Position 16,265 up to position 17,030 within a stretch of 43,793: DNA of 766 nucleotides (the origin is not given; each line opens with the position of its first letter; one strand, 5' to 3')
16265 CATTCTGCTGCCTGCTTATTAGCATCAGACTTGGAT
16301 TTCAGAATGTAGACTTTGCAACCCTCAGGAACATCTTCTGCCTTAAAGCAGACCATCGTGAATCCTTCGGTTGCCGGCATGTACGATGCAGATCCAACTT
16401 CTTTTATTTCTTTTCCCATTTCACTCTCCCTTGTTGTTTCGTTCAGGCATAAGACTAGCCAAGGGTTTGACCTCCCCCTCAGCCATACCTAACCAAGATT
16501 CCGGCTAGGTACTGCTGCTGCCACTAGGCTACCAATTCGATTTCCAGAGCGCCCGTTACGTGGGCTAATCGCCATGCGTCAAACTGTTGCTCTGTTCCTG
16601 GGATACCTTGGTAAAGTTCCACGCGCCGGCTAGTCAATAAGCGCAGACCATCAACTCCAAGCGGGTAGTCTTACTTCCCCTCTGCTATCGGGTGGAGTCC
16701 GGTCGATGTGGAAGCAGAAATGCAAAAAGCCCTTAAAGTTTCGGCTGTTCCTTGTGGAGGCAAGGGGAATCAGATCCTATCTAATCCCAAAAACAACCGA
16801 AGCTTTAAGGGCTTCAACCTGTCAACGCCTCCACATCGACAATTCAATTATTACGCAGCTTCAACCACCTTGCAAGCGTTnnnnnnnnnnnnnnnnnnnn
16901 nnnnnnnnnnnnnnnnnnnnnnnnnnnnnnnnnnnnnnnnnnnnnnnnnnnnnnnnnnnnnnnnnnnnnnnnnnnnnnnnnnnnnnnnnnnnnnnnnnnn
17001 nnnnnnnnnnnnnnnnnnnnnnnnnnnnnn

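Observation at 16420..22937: Two diverged, inversely oriented ~430-455-nt structured elements, one in each divergent early arm, with helix-preserving sequence changes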

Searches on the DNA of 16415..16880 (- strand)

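Call 13: search_dna_similar(query=window:16415-16880:-, collection=phages, mode=distant, max_rows=30, max_evalue=0.01)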
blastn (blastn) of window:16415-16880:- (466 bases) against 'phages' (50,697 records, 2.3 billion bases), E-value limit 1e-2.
No match.
